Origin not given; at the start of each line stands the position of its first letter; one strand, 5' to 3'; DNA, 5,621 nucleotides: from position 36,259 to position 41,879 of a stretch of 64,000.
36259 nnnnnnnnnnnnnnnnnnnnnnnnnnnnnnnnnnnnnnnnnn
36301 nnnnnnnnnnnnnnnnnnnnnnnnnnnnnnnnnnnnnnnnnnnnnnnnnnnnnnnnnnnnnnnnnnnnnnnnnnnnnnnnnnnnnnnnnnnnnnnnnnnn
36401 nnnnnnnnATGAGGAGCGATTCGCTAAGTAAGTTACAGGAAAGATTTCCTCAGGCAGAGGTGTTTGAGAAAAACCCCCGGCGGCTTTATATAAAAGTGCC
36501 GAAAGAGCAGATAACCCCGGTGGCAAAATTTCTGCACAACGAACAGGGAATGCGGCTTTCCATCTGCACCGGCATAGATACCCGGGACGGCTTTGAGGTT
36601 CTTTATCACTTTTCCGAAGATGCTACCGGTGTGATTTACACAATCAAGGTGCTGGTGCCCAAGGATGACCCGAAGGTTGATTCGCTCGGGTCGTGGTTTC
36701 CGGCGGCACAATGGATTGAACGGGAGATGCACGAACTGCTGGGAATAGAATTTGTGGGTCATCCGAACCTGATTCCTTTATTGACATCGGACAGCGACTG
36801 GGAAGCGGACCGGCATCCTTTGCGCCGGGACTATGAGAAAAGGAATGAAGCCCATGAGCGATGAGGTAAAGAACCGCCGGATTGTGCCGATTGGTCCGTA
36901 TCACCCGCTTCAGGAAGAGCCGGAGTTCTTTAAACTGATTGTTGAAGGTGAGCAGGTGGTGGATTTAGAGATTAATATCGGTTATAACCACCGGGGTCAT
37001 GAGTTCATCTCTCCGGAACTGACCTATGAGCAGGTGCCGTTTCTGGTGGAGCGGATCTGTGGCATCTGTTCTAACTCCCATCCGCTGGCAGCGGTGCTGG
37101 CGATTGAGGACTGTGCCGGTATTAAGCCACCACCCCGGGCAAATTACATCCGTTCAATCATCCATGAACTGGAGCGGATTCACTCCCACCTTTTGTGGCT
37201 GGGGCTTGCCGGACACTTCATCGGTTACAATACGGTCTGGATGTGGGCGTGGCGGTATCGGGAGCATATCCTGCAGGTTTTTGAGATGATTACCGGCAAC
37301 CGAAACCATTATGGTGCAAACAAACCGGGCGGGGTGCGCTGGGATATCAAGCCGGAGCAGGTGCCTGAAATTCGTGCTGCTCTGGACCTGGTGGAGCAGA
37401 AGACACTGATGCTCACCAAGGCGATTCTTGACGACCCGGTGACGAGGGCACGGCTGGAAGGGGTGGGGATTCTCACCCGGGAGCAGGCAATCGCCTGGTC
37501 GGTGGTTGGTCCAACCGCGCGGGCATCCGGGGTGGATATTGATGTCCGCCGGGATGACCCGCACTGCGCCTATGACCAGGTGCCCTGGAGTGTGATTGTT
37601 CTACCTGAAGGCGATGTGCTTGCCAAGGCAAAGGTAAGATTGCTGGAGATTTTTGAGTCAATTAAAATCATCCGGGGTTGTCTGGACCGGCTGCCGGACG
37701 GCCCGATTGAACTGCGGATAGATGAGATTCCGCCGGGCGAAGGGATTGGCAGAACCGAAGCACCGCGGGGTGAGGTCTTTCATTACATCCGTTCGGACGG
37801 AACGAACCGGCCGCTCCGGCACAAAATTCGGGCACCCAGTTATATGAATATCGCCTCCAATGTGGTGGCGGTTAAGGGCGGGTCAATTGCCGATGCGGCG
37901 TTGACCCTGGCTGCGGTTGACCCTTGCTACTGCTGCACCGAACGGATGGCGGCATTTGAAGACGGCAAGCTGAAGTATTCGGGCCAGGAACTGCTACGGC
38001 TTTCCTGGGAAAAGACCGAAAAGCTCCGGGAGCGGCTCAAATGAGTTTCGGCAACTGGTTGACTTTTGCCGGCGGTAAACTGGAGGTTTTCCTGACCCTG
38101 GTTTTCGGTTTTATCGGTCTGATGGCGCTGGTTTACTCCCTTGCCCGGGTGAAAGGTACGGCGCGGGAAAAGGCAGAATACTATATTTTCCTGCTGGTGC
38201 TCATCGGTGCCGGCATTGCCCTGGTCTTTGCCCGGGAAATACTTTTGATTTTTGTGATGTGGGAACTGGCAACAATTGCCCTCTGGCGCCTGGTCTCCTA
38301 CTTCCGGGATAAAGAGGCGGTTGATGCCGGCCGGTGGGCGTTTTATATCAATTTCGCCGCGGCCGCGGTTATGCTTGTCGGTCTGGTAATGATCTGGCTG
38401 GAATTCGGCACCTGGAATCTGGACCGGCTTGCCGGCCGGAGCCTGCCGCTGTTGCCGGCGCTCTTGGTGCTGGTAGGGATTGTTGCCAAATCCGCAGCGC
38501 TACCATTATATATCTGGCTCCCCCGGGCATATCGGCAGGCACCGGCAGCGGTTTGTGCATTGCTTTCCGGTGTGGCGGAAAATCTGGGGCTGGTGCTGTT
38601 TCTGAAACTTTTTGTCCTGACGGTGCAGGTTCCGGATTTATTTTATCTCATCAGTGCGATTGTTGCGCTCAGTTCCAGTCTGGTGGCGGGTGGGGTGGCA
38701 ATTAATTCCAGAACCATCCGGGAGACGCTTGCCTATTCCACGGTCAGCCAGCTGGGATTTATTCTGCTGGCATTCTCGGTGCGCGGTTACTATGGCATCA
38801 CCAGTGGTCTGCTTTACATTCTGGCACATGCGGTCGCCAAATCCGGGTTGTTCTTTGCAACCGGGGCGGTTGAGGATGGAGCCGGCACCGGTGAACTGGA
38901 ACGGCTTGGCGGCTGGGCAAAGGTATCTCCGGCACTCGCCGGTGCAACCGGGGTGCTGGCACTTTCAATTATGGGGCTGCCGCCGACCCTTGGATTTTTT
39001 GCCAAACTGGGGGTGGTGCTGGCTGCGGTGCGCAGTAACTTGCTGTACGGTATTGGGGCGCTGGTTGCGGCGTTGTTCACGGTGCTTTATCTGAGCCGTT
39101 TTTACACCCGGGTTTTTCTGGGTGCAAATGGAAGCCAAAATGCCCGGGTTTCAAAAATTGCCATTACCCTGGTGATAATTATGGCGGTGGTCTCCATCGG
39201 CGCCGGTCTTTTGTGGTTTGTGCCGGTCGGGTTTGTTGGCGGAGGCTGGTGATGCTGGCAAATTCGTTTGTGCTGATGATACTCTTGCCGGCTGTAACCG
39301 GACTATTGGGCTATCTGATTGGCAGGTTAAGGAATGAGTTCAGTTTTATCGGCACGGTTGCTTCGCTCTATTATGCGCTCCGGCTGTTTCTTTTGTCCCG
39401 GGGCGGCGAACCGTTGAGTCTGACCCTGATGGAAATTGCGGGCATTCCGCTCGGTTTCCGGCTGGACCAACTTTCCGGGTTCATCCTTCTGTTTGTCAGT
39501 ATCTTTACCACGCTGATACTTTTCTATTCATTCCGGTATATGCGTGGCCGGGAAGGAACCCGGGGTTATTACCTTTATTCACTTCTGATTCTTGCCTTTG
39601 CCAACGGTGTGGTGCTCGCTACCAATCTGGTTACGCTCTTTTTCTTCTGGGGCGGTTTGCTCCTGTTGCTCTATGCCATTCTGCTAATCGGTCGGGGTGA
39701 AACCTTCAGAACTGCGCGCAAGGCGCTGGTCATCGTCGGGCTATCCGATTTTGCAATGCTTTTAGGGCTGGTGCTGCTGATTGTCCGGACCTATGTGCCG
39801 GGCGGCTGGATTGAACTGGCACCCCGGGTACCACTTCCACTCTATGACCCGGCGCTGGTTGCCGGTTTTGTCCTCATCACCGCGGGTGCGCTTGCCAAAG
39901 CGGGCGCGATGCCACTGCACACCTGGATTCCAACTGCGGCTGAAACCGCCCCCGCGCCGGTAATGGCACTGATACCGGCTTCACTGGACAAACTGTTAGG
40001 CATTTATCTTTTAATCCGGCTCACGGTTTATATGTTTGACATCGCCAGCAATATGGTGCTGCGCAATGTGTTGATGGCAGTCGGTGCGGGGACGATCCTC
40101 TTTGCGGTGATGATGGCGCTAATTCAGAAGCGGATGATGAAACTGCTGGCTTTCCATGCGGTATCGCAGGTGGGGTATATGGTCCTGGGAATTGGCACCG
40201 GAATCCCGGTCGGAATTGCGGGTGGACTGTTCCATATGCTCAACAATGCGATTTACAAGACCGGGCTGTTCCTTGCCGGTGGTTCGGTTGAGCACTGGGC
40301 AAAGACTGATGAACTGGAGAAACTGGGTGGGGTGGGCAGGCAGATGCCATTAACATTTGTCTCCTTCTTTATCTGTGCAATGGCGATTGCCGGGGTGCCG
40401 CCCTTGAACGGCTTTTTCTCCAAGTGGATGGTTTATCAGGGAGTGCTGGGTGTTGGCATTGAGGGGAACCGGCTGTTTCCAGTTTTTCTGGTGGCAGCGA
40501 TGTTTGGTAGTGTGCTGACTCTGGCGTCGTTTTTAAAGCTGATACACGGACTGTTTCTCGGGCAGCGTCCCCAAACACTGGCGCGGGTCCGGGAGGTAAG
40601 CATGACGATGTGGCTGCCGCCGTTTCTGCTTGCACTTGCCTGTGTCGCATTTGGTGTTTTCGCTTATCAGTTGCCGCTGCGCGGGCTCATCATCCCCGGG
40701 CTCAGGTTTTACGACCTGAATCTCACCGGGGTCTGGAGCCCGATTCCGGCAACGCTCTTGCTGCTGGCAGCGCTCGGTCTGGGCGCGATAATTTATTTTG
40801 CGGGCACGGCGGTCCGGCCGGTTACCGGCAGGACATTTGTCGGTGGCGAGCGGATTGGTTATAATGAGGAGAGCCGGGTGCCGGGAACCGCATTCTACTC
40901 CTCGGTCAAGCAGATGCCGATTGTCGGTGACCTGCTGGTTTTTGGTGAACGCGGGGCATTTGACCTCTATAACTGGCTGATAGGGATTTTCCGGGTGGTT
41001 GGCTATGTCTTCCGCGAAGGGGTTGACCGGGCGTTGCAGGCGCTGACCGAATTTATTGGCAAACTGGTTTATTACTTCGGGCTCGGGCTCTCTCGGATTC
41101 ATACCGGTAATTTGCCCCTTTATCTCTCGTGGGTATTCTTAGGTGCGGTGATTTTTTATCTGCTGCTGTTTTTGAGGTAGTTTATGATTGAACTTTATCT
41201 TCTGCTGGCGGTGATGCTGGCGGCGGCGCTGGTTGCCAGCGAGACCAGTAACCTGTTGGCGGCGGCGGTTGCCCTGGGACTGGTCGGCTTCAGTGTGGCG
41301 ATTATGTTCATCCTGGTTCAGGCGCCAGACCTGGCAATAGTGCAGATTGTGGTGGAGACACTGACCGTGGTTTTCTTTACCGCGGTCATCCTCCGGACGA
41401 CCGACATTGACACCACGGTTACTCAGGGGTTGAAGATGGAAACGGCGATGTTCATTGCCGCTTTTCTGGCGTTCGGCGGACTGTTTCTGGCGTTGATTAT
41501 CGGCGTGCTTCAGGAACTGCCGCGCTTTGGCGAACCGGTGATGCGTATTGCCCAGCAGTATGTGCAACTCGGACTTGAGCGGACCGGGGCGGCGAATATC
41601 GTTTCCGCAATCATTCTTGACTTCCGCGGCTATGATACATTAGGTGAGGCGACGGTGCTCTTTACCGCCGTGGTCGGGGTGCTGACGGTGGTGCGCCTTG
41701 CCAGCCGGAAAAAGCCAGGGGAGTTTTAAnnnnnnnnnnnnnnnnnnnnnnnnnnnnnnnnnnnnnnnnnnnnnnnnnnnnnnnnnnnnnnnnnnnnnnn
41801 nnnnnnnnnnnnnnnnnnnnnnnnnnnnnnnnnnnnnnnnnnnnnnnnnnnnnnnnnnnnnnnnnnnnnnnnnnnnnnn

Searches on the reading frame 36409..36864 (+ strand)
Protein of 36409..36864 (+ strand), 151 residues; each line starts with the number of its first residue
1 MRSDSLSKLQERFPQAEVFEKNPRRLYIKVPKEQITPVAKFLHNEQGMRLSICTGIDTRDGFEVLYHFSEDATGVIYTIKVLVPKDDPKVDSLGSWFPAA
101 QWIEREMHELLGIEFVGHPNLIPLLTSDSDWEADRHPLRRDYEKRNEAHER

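Call 3: search_protein_families(library=pfam, proteins=[window:36409-36864:+], max_evalue=0.001)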
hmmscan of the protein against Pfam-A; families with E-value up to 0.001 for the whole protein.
window:36409-36864:+ (151 aa): 1 family
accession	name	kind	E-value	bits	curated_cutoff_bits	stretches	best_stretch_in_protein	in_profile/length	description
PF00329.25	Complex1_30kDa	-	1.2e-29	103.9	22.5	1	28-145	1-121/124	Respiratory-chain NADH dehydrogenase, 30 Kd subunit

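Call 5: search_protein_families(library=ncbifam, proteins=[window:36409-36864:+], max_evalue=0.00001)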
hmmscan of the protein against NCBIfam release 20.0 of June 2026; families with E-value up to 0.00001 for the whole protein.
window:36409-36864:+ (151 aa): 17 families
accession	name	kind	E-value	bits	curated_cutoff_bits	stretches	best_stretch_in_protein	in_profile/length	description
TIGR01961.1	NuoC_fam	subfamily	3.2e-23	82.6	122.45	1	27-144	2-120/122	NADH (or F420H2) dehydrogenase, subunit C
NF004737.0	PRK06074.2-4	equivalog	4.4e-21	75.4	144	1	24-145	12-127/150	NADH-quinone oxidoreductase subunit C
NF040611.1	F420_dehyd_FpoC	exception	5.8e-21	75.1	220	1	9-144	14-148/158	F420H2 dehydrogenase subunit FpoC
NF004735.0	PRK06074.2-2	equivalog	9.8e-21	74.3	176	1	8-144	9-148/158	NADH-quinone oxidoreductase subunit C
NF005832.0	PRK07735.1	equivalog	1.3e-18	67.5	431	1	30-144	311-425/430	NADH-quinone oxidoreductase subunit C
NF005856.0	PRK07785.1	equivalog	1.4e-16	61.1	224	1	25-142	101-222/246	NADH-quinone oxidoreductase subunit C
NF004734.0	PRK06074.2-1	equivalog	2.8e-16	60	169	1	6-147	9-154/164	NADH-quinone oxidoreductase subunit C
NF004736.0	PRK06074.2-3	equivalog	2.2e-15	56.8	239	1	7-144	23-159/183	NADH-quinone oxidoreductase subunit C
NF009141.0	PRK12494.1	equivalog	8.2e-15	55.1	175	1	27-142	45-163/175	NAD(P)H-quinone oxidoreductase subunit J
NF009808.0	PRK13292.1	equivalog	1.1e-14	53.3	1156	1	9-146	231-377/791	NADH-quinone oxidoreductase subunit B/C/D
NF004733.0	PRK06074.1-5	equivalog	1.5e-14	54.2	225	1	23-142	28-149/203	NADH-quinone oxidoreductase subunit C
NF006304.0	PRK08491.1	equivalog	2.3e-14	53.6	228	1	25-143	58-175/263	NADH-quinone oxidoreductase subunit C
NF008728.0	PRK11742.1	equivalog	3e-13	49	840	1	60-146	93-176/598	NADH-quinone oxidoreductase subunit C/D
NF004738.0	PRK06074.2-5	equivalog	6.8e-10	38.9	198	1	6-143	10-150/174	NADH-quinone oxidoreductase subunit C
NF004730.0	PRK06074.1-1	equivalog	6.1e-09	36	193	1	63-142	79-156/200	NADH-quinone oxidoreductase subunit C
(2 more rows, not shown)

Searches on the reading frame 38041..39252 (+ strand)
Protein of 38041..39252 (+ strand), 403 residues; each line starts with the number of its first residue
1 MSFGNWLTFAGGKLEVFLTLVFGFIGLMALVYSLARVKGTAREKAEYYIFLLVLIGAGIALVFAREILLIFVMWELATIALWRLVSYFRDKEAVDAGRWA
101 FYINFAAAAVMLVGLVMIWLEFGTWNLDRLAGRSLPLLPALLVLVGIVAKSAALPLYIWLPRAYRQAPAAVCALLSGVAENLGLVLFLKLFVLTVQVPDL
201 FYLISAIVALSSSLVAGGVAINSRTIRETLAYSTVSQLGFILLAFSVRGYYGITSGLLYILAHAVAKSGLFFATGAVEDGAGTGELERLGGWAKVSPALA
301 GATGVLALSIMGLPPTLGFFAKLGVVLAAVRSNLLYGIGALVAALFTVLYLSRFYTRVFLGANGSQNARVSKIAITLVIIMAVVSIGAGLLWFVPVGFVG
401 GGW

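Call 3: search_protein_families(library=pfam, proteins=[window:38041-39252:+], max_evalue=0.001)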
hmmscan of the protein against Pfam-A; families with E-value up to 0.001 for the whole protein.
window:38041-39252:+ (403 aa): 1 family
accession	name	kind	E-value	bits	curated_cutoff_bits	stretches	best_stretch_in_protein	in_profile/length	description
PF00361.26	Proton_antipo_M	-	6.1e-51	173.8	21.5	1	64-347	1-294/294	NADH:quinone oxidoreductase/Mrp antiporter, TM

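Call 5: search_protein_families(library=ncbifam, proteins=[window:38041-39252:+], max_evalue=0.00001)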
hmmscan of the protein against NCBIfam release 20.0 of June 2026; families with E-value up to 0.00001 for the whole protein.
window:38041-39252:+ (403 aa): 75 families (the best 25 are shown)
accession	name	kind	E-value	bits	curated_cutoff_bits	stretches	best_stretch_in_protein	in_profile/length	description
NF004445.0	PRK05777.2-3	equivalog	4e-46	158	408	1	13-391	75-462/475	NADH-quinone oxidoreductase subunit NuoN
NF005097.0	PRK06525.1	equivalog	6.6e-46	157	430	1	14-385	77-471/480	hydrogenase 4 subunit D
NF005141.0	PRK06590.1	equivalog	4.7e-44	151.3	556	1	12-393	80-469/615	NADH-quinone oxidoreductase subunit L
NF006419.0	PRK08668.1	equivalog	3.3e-43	148.3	617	1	8-388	65-460/613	NADH dehydrogenase subunit M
NF009305.0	PRK12662.1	equivalog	5.6e-43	147.4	700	1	17-390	80-474/492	putative monovalent cation/H+ antiporter subunit D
TIGR01972.1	NDH_I_M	subfamily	1.4e-41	142.7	263.8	1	18-387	83-465/486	NADH-quinone oxidoreductase subunit M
TIGR01770.1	NDH_I_N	subfamily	2.1e-41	142.4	332.6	1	9-391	67-464/472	NADH-quinone oxidoreductase subunit NuoN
NF005140.0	PRK06589.1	equivalog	2.7e-40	138.6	470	1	15-392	85-474/489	putative monovalent cation/H+ antiporter subunit D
NF009284.0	PRK12644.1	equivalog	3e-40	138.1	962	1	13-386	74-462/975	Na+/H+ antiporter subunit A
NF009287.0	PRK12647.1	equivalog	2e-39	135.7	937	1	13-391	76-466/773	putative monovalent cation/H+ antiporter subunit A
NF009288.0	PRK12648.1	equivalog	2.1e-39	135.3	1104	1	16-367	80-442/954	monovalent cation/H+ antiporter subunit A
NF009306.0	PRK12663.1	equivalog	4.8e-39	134.5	542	1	2-390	61-465/498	Na+/H+ antiporter subunit D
NF006238.0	PRK08375.1-4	equivalog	5.7e-39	134.3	626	1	17-364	78-434/531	putative monovalent cation/H+ antiporter subunit D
TIGR01974.1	NDH_I_L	subfamily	1.6e-38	133.1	407.5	1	13-391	82-478/630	NADH-quinone oxidoreductase subunit L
NF006241.0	PRK08377.1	equivalog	1.1e-37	130.3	645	1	12-387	77-460/494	NADH dehydrogenase subunit N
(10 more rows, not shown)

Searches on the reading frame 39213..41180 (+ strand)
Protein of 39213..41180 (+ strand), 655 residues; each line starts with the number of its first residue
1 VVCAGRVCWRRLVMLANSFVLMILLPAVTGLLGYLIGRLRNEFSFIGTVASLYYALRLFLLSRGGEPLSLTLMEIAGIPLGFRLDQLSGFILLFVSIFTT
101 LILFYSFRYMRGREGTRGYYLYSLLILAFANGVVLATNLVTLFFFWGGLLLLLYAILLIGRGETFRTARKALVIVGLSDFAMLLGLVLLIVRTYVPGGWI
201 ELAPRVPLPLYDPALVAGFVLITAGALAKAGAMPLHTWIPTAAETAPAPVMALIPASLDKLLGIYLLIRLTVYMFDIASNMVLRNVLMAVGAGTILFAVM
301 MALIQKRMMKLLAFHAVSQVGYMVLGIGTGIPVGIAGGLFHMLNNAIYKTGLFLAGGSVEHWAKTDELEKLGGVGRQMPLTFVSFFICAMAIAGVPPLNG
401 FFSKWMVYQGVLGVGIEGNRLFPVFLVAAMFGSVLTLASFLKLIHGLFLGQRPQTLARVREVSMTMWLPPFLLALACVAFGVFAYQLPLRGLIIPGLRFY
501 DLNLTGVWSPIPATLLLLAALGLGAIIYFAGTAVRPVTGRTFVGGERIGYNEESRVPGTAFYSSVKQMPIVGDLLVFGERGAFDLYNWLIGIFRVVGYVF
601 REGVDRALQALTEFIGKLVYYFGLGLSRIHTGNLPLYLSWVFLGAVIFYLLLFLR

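Call 4: search_protein_families(library=pfam, proteins=[window:39213-41180:+], max_evalue=0.001)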
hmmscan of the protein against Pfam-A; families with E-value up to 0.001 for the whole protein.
window:39213-41180:+ (655 aa): 2 families
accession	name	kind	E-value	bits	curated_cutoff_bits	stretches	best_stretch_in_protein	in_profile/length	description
PF00361.26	Proton_antipo_M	-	5.6e-46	157.5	21.5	1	136-416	1-280/294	NADH:quinone oxidoreductase/Mrp antiporter, TM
PF00662.26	Proton_antipo_N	-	5.8e-08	33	24.5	1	78-119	9-50/51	NADH-Ubiquinone oxidoreductase (complex I), chain 5 N-terminus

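Call 5: search_protein_families(library=ncbifam, proteins=[window:39213-41180:+], max_evalue=0.00001)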
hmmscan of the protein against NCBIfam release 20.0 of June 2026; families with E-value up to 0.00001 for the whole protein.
window:39213-41180:+ (655 aa): 71 families (the best 25 are shown)
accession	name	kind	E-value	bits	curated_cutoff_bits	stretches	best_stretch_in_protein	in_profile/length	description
NF006419.0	PRK08668.1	equivalog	9.4e-76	255.9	617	1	18-568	3-560/613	NADH dehydrogenase subunit M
NF006240.0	PRK08376.1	subfamily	1.7e-67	228.5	662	1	80-495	84-502/521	putative monovalent cation/H+ antiporter subunit D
NF005141.0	PRK06590.1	equivalog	5.9e-64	217.1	556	1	20-652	6-609/615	NADH-quinone oxidoreductase subunit L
TIGR01974.1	NDH_I_L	subfamily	6.2e-62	210.4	407.5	1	77-650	73-627/630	NADH-quinone oxidoreductase subunit L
NF005086.0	PRK06521.1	equivalog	1.7e-61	208.5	667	1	16-486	8-494/669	hydrogenase 4 subunit B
NF009287.0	PRK12647.1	equivalog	7.1e-58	196.8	937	1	15-485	7-468/773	putative monovalent cation/H+ antiporter subunit A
NF005097.0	PRK06525.1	equivalog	1.1e-57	195.9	430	1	17-485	3-476/480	hydrogenase 4 subunit D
NF009288.0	PRK12648.1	equivalog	1.8e-57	195.1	1104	1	22-485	6-472/954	monovalent cation/H+ antiporter subunit A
NF009289.0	PRK12649.1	equivalog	1.5e-55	189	1117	1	18-496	14-496/789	putative monovalent cation/H+ antiporter subunit A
NF009284.0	PRK12644.1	equivalog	1.7e-54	185.3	962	1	50-487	36-474/975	Na+/H+ antiporter subunit A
TIGR00940.1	2a6301s01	subfamily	1.2e-53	182.6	920.45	1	54-487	41-492/793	monovalent cation:proton antiporter subunit A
NF009290.0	PRK12650.1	equivalog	2.9e-52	177.7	980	1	76-485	71-473/966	DUF4040 family protein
NF006418.0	PRK08667.1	equivalog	1.1e-51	176.2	794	1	23-487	13-489/644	hydrogenase membrane subunit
NF009285.0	PRK12645.1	equivalog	3.2e-51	174.5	1028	1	69-484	61-493/804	Na+/H+ antiporter subunit A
NF006236.0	PRK08375.1-1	equivalog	9.8e-51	173.2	663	1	38-485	31-482/493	putative monovalent cation/H+ antiporter subunit D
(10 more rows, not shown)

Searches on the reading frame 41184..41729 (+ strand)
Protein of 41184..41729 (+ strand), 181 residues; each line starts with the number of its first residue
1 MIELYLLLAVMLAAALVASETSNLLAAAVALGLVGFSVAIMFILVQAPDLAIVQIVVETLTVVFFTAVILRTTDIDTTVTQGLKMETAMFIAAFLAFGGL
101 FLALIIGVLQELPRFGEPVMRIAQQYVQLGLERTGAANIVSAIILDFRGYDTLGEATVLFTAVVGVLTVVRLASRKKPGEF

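Call 4: search_protein_families(library=pfam, proteins=[window:41184-41729:+], max_evalue=0.001)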
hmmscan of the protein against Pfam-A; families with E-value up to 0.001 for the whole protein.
window:41184-41729:+ (181 aa): 2 families
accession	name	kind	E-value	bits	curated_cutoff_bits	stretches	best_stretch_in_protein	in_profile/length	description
PF13244.11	MbhD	-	9.7e-15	54.9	27.2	1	10-72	2-65/67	MBH, subunit D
PF20501.3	MbhE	-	2.3e-09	37.6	27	1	121-171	32-82/98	MBH, subunit E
